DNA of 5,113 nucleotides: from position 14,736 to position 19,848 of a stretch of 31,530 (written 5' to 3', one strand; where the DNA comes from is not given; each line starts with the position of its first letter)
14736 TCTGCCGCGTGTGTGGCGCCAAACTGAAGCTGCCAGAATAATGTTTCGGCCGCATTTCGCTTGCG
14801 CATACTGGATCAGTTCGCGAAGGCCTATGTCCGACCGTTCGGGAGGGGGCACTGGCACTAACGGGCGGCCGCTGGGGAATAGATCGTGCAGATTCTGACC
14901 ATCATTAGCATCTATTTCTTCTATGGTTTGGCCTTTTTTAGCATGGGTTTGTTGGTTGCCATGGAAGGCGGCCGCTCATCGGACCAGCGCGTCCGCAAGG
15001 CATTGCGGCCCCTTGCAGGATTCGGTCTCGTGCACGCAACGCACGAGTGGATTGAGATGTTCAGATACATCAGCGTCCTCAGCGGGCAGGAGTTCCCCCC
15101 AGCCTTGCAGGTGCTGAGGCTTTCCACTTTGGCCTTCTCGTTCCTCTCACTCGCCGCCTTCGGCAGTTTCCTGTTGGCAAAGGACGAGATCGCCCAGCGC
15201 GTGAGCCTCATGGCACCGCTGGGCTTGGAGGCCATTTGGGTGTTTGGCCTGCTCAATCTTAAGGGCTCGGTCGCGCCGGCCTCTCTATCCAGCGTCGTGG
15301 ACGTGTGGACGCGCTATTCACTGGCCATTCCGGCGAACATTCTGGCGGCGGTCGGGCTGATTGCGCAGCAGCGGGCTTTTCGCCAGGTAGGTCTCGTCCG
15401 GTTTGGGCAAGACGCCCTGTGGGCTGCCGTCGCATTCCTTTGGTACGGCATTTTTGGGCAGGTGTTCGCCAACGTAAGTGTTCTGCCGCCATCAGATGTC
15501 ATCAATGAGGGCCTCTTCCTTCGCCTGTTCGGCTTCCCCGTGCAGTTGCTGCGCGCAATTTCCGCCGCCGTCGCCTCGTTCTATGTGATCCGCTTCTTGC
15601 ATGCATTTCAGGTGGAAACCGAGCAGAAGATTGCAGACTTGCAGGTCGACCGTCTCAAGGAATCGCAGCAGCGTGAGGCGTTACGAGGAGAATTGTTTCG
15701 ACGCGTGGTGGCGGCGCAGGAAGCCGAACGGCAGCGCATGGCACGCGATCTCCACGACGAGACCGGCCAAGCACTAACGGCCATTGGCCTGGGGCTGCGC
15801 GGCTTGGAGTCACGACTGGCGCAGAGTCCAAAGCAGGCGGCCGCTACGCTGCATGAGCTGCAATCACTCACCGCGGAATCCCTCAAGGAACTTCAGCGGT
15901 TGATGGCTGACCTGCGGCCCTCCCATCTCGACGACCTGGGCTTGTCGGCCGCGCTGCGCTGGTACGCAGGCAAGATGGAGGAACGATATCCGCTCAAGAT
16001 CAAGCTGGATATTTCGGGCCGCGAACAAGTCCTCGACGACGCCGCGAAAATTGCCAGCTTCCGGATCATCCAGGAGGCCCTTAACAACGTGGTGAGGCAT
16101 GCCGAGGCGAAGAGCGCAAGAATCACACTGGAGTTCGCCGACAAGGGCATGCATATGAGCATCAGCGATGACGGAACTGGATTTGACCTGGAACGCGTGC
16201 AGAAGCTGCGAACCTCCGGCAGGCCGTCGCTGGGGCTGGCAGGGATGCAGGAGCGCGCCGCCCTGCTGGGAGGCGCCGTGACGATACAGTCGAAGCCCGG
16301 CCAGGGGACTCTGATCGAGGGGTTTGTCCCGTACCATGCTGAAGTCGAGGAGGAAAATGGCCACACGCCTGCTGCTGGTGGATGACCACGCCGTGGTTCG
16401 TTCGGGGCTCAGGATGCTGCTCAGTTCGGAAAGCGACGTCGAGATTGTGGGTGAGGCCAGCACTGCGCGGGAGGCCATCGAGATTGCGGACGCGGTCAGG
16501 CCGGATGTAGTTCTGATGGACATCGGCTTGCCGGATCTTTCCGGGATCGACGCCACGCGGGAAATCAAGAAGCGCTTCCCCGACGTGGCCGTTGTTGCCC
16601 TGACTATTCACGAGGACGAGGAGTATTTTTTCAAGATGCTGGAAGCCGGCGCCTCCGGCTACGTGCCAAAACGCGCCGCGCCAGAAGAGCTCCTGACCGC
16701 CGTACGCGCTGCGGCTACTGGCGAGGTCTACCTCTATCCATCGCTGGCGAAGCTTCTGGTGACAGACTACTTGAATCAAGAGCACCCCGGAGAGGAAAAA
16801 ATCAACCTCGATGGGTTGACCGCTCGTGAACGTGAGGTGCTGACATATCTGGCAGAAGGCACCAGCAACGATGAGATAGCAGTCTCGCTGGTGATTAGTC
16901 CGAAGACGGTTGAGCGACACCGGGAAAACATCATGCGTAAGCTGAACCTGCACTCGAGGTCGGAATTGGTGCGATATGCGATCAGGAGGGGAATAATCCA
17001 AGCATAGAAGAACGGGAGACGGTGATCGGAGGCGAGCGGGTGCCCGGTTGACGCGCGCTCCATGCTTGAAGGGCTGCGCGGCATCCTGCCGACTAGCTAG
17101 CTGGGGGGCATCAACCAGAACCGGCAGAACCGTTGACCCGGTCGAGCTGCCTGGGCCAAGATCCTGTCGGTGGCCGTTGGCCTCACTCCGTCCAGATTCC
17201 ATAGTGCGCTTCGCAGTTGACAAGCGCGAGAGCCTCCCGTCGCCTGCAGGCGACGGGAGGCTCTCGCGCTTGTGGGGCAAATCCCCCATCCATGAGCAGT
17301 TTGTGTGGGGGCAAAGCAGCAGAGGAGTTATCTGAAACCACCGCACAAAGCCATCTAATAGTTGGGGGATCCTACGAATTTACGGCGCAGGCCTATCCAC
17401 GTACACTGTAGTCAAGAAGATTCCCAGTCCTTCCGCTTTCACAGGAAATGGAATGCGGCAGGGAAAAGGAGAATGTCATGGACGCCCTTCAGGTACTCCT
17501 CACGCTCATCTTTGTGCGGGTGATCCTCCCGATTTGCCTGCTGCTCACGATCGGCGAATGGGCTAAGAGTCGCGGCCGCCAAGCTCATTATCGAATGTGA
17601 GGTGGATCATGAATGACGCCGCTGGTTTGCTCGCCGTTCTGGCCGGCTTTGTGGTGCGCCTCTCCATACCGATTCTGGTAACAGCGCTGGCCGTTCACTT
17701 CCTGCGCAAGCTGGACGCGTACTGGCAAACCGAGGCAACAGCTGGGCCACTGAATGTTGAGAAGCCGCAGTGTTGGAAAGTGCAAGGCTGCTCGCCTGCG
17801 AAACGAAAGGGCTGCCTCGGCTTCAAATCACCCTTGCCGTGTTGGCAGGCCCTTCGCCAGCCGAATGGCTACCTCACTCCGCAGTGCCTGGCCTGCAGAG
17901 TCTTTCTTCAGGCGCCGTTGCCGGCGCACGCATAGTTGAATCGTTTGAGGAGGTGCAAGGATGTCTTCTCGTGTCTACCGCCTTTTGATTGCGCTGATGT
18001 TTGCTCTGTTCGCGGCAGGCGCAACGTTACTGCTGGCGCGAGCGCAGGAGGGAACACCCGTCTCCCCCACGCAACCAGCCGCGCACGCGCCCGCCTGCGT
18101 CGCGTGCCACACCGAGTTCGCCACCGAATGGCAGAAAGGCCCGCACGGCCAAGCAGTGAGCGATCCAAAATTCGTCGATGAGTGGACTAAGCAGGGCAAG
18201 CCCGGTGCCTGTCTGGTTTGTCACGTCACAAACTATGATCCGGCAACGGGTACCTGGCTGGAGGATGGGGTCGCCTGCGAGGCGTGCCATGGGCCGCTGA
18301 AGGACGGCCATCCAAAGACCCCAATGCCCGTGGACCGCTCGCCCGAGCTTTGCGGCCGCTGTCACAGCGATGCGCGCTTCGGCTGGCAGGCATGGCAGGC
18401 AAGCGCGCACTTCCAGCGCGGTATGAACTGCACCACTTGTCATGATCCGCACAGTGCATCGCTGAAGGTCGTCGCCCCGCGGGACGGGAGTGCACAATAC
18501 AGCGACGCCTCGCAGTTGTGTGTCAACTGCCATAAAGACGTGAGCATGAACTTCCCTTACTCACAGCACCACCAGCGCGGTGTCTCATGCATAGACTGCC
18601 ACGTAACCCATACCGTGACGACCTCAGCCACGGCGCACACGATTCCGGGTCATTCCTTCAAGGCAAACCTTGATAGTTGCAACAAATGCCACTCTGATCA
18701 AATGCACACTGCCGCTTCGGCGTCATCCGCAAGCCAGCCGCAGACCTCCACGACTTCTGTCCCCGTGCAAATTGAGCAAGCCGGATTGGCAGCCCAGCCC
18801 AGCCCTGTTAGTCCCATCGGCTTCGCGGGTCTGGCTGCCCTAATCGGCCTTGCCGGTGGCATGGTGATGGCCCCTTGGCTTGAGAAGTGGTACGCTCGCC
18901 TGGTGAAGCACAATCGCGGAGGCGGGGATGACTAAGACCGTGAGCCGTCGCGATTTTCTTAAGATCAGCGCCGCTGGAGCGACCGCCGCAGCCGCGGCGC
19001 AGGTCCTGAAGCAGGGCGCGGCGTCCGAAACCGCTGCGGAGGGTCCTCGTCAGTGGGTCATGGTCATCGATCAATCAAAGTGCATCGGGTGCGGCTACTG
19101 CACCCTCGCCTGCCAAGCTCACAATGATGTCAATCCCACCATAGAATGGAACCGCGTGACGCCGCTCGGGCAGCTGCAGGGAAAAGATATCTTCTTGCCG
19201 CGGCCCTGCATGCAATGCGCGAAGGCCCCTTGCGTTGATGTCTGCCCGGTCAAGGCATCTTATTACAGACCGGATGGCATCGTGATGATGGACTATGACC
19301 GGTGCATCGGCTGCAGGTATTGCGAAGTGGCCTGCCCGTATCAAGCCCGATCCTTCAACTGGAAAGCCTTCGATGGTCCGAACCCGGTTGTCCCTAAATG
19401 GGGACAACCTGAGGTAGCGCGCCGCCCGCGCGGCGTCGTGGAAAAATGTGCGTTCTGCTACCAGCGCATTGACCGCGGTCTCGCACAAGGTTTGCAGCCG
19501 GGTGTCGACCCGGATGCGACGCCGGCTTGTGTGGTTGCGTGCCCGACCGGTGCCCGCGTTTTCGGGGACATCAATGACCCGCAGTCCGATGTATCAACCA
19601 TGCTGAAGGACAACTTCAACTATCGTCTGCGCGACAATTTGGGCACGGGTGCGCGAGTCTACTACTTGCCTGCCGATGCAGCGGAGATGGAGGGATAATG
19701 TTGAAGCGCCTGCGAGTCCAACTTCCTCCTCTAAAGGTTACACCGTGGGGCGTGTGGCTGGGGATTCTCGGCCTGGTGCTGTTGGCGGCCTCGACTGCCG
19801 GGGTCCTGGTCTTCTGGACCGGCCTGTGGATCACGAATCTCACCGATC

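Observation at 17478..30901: Candidate complete extracellular electron transfer island with several quinol-oxidising entry points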

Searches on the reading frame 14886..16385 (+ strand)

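Call 8: search_protein_families(library=pfam, proteins=[window:14886-16385:+], max_evalue=0.001)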
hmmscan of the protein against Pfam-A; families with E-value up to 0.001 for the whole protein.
window:14886-16385:+ (499 aa): 3 families
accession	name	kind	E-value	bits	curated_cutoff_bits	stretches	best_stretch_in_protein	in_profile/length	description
PF07730.19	HisKA_3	-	1.3e-16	61.3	24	1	281-347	1-67/68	Histidine kinase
PF02518.31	HATPase_c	-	7e-14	52.7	26.4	1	392-482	7-108/111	Histidine kinase-, DNA gyrase B-, and HSP90-like ATPase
PF13581.12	HATPase_c_2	-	9.1e-06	26.1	27.4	1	395-441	36-87/127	Histidine kinase-like ATPase domain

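Call 13: search_protein_families(library=ncbifam, proteins=[window:14886-16385:+], max_evalue=0.01)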
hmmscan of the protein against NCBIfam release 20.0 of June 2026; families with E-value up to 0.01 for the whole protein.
window:14886-16385:+ (499 aa): 23 families
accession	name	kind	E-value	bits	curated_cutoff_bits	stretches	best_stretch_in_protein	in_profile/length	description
NF052443.1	SensHisKinMctS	equivalog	2.1e-46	158.2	700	1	264-489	233-454/457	two-component system sensor histidine kinase MctS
NF008649.0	PRK11644.1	equivalog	2.5e-39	135.4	408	1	267-477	289-490/499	signal transduction histidine-protein kinase/phosphatase UhpB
NF052531.1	Strep_LiaS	equivalog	7.1e-27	94.5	450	1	276-482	127-326/328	envelope stress sensor histidine kinase LiaS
NF008184.0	PRK10935.1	equivalog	2.4e-24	85.9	553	1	281-478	363-554/565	nitrate/nitrite two-component system sensor histidine kinase NarQ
NF047786.1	his_kin_MadS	equivalog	1.3e-22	80.5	500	1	244-475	196-427/434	MadS family sensor histidine kinase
NF007896.0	PRK10600.1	equivalog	1.6e-19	70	578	1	280-478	389-580/598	nitrate/nitrite two-component system sensor histidine kinase NarX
NF047322.1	HK_morpho_MacS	equivalog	1.9e-17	63.5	300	1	275-481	176-366/367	MacS family sensor histidine kinase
NF008298.1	PRK11086.1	subfamily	3.4e-06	25.8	520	1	394-485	431-527/529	DcuS/MalK family sensor histidine kinase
NF040691.1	MtrAB_MtrB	equivalog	1.3e-05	24.4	450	1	368-486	366-495/507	MtrAB system histidine kinase MtrB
NF003144.0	PRK04069.1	equivalog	5.7e-05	22.5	145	1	395-440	47-96/161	anti-sigma B factor RsbW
NF007898.0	PRK10604.1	equivalog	0.00068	18.9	478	1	336-469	265-409/433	two-component system sensor histidine kinase RstB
NF041832.1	near_NosP_CTERM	subfamily_domain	0.00069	18.8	400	1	372-490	103-232/370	NahK/ErcS family hybrid sensor histidine kinase/response regulator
NF046044.1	PnpS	equivalog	0.0012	17.9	400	1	370-477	267-385/390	two-component system histidine kinase PnpS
NF033792.0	ActS_PrrB_HisK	equivalog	0.0015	17.5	350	1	292-441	212-361/423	ActS/PrrB/RegB family redox-sensitive histidine kinase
TIGR02966.1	phoR_proteo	equivalog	0.002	17.2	334.2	1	336-441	174-281/333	phosphate regulon sensor histidine kinase PhoR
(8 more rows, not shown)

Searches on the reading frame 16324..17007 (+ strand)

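Call 8: search_protein_families(library=pfam, proteins=[window:16324-17007:+], max_evalue=0.001)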
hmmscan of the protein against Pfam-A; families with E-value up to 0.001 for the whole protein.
window:16324-17007:+ (227 aa): 3 families
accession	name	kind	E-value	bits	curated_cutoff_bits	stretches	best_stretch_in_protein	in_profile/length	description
PF00072.30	Response_reg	-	9.3e-29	100.3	30.2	1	17-128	2-111/111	Response regulator receiver domain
PF00196.25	GerE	-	1.4e-23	82.7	23.5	1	164-219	2-57/57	Bacterial regulatory proteins, luxR family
PF08281.18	Sigma70_r4_2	-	2.5e-06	27.5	25.7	1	162-207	8-54/54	Sigma-70, region 4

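Call 13: search_protein_families(library=ncbifam, proteins=[window:16324-17007:+], max_evalue=0.01)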
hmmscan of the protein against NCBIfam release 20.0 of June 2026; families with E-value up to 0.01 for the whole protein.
window:16324-17007:+ (227 aa): 119 families (the best 25 are shown)
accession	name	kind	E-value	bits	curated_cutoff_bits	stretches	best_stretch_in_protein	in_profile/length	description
NF052445.1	RespRegMctR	equivalog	2.6e-56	190.3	300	1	15-224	3-204/205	two-component system response regulator MctR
NF011896.0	PRK15369.1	equivalog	2.6e-51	174.2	242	1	12-225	2-210/211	two component system response regulator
NF047785.1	respo_reg_MadR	equivalog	4.6e-49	166.6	300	1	15-225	2-209/209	MadR family response regulator transcription factor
NF007935.0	PRK10651.1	equivalog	1.8e-47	161.3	250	1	13-218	6-209/216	two-component system response regulator NarL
NF007018.1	PRK09483.1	equivalog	3.7e-47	160.7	280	1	16-227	4-211/217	UvrY/SirA/GacA family response regulator transcription factor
NF007708.0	PRK10403.1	equivalog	2.1e-39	135.2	343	1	12-213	5-202/215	nitrate/nitrite response regulator protein NarP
NF007685.0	PRK10360.1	equivalog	5.1e-38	130.9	258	1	16-217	4-190/196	response regulator transcription factor UhpA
NF007403.0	PRK09935.1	equivalog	6.8e-31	107.5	271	1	14-220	4-205/210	fimbria biosynthesis transcriptional regulator FimZ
NF007419.0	PRK09958.1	equivalog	6.3e-30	104.3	251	1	17-222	4-201/204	acid-sensing system DNA-binding response regulator EvgA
NF006900.1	PRK09390.1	equivalog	5.1e-27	94.7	255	1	15-223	6-201/203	response regulator FixJ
NF041830.1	RR_TF_ErdR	exception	1.8e-23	83.4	390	1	15-213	3-199/213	response regulator transcription factor ErdR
NF001965.0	PRK00742.1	subfamily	1.4e-22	80.4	293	1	12-119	2-110/357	chemotaxis-specific protein-glutamate methyltransferase CheB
NF041367.1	CheY_Halo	equivalog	1.8e-21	76.6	200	1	17-128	2-111/114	chemotaxis protein CheY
NF040749.1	tetrathio_RR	equivalog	3.6e-19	69.2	290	1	18-217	4-186/191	tetrathionate respiration response regulator TtrR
NF008098.0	PRK10840.1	equivalog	1.4e-18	67.1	235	1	16-218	6-204/216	response regulator transcription factor RcsB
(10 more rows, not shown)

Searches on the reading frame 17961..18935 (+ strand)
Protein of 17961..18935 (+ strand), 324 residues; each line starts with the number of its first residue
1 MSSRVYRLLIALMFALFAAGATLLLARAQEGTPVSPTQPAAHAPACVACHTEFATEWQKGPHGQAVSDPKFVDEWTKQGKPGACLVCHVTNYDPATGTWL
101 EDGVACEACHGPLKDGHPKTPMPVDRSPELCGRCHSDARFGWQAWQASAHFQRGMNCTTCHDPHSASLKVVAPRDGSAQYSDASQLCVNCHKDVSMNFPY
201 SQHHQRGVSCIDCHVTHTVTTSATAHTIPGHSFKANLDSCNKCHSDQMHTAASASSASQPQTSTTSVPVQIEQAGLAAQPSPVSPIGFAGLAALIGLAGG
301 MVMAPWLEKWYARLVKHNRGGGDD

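Call 5: search_protein_families(library=pfam, proteins=[window:17961-18935:+], max_evalue=0.01)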
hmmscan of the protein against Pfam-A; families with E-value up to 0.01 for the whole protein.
window:17961-18935:+ (324 aa): 7 families
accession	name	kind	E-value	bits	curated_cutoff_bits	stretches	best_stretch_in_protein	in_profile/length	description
PF14522.11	Cytochrome_C7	-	3.9e-14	52.6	24.8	2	147-194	5-51/67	Cytochrome c7 and related cytochrome c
PF09699.15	Paired_CXXCH_1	-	1.3e-13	50.8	20.6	2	153-194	6-39/41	Doubled CXXCH motif (Paired_CXXCH_1)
PF13435.11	Cytochrome_C554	-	8.7e-11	43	20.8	1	45-111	1-84/84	Cytochrome c554 and c-prime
PF14537.11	Cytochrom_c3_2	-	3.8e-08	34.1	25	1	101-192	4-79/79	Cytochrome c3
PF22113.1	Mtrc-MtrF_II-IV_dom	-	2.8e-06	27.4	30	0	39-91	116-166/176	Outer membrane cytochrome MtrC/MtrF-like, domains II/IV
PF22678.1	Cytochrom_c_NrfB-like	-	4.1e-06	27.6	27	0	120-190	25-89/89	Cytochrome c-type protein NrfB-like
PF02335.20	Cytochrom_C552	-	0.00094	18.7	24.1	1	200-261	237-299/438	Cytochrome c552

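Call 12: search_protein_families(library=ncbifam, proteins=[window:17961-18935:+], max_evalue=0.001)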
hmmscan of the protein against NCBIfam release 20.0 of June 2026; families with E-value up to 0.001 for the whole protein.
window:17961-18935:+ (324 aa): 7 families
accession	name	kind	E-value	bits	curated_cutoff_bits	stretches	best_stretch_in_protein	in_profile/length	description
TIGR03508.1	decahem_SO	subfamily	2.8e-16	59.8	192.2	2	42-167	33-156/258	DmsE family decaheme c-type cytochrome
NF041028.1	decahem_GSU2203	exception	5.7e-16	58.6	325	2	44-167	68-187/317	GSU2203 family decaheme c-type cytochrome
NF041198.1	UshA_like_PCGU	equivalog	1.7e-12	46.7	275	1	43-137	408-510/519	UshA-like (seleno)protein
TIGR03153.1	cytochr_NrfH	equivalog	1.4e-09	38.1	134.2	1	176-229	20-74/138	cytochrome c nitrite reductase small subunit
TIGR01905.1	paired_CXXCH_1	subfamily_domain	1.3e-06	28.2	25.2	1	154-194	7-39/41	doubled CXXCH domain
NF008339.0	PRK11125.1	equivalog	8.2e-05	21.4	595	1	202-255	281-336/487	ammonia-forming cytochrome c nitrite reductase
TIGR03507.1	decahem_SO1788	subfamily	0.00033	19.2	209.3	0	128-165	269-306/672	OmcA/MtrC family decaheme c-type cytochrome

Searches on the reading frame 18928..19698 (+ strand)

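Call 5: search_protein_families(library=pfam, proteins=[window:18928-19698:+], max_evalue=0.01)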
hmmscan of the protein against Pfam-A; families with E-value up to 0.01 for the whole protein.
window:18928-19698:+ (256 aa): 16 families
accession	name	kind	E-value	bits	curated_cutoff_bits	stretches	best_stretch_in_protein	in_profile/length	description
PF13247.11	Fer4_11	-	9.5e-16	58.3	26.2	2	88-146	4-64/100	4Fe-4S dicluster domain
PF12838.12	Fer4_7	-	6.6e-14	52.5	27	2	125-209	1-52/52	4Fe-4S dicluster domain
PF00037.32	Fer4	-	1.2e-13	50.6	21.1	2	122-141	4-23/24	4Fe-4S binding domain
PF12797.12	Fer4_2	-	8.7e-13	47.8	24.5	2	43-63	1-21/22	4Fe-4S binding domain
PF13237.11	Fer4_10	-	4.5e-11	43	25.5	3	89-137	4-53/53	4Fe-4S dicluster domain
PF12837.12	Fer4_6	-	9e-11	41.6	25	2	121-140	4-23/24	4Fe-4S binding domain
PF13187.11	Fer4_9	-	1.3e-10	41.5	27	3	51-109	1-50/52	4Fe-4S dicluster domain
PF13183.11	Fer4_8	-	6.6e-07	30.2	27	1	50-109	3-67/68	4Fe-4S dicluster domain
PF14697.11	Fer4_21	-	8.9e-06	26.2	35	2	93-138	7-53/59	4Fe-4S dicluster domain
PF10518.14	TAT_signal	-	1.3e-05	25.3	22.7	1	5-24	2-21/21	TAT (twin-arginine translocation) pathway signal sequence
PF13484.11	Fer4_16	-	2.2e-05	25.6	30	0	121-138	48-65/66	4Fe-4S double cluster binding domain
PF12800.12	Fer4_4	-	0.00014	22.3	24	0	124-139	2-17/17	4Fe-4S binding domain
PF13534.11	Fer4_17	-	0.00027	21.9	22.2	0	122-139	42-59/61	4Fe-4S dicluster domain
PF12798.12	Fer4_3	-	0.00036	21.6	27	0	126-140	1-15/15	4Fe-4S binding domain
PF25160.1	LdpA_Fe-S-bd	-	0.0006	20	27.6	0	96-139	4-41/49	LdpA Fe-S cluster-binding domain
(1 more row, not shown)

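Call 12: search_protein_families(library=ncbifam, proteins=[window:18928-19698:+], max_evalue=0.001)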
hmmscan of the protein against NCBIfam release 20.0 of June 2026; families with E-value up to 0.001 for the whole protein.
window:18928-19698:+ (256 aa): 51 families (the best 25 are shown)
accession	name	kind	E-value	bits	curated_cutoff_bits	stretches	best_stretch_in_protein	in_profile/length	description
NF045797.1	DsrO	equivalog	7.2e-63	212.2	200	1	5-247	3-234/235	sulfate reduction electron transfer complex DsrMKJOP subunit DsrO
NF041782.1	mnquin_red_QrcC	equivalog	6.1e-55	186.5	400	1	43-248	1-226/239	menaquinone reductase iron-sulfur cluster-binding subunit QrcC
NF041715.1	arsenate_red_ArrB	equivalog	3.4e-43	147.8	450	2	44-146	4-109/233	arsenate respiratory reductase iron-sulfur subunit ArrB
TIGR03149.1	cyt_nit_nrfC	equivalog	6.1e-43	146.8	377.6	2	5-144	2-145/225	cytochrome c nitrite reductase Fe-S protein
NF011569.0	PRK14993.1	equivalog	4.4e-42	144.2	416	2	6-145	4-151/244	tetrathionate reductase subunit TtrB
NF008134.0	PRK10882.1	equivalog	1.1e-30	106.8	263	2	89-223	108-216/329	hydrogenase 2 operon protein HybA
TIGR03478.1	DMSO_red_II_bet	subfamily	1.4e-24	86.6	480.7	3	88-145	125-183/321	DMSO reductase family type II enzyme, iron-sulfur subunit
NF038355.1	FDH3_beta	equivalog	2.8e-24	86.2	240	1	45-147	5-107/180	formate dehydrogenase FDH3 subunit beta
TIGR02951.1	DMSO_dmsB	equivalog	2.3e-23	83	214.1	1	45-145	4-116/161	DMSO/selenate family reductase complex B subunit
NF045715.1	sulf_resp_HmcB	equivalog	3.4e-22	78.9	420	2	84-217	97-200/307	sulfate respiration complex iron-sulfur protein HmcB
NF042979.1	EthbenzDh_ebdB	equivalog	4.3e-22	78.5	740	3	89-145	148-205/354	ethylbenzene dehydrogenase subunit beta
NF007658.0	PRK10330.1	equivalog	7.9e-19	67.8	260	1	45-215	5-157/181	electron transport protein HydN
TIGR01582.1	FDH-beta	equivalog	2e-16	60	334.7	2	93-141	92-141/283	formate dehydrogenase subunit beta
NF007382.0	PRK09898.1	equivalog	2.9e-14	53.1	213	1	4-143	12-173/208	ferredoxin-like protein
TIGR01660.1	narH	equivalog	5.9e-14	51.3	524.05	1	88-147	177-237/492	nitrate reductase subunit beta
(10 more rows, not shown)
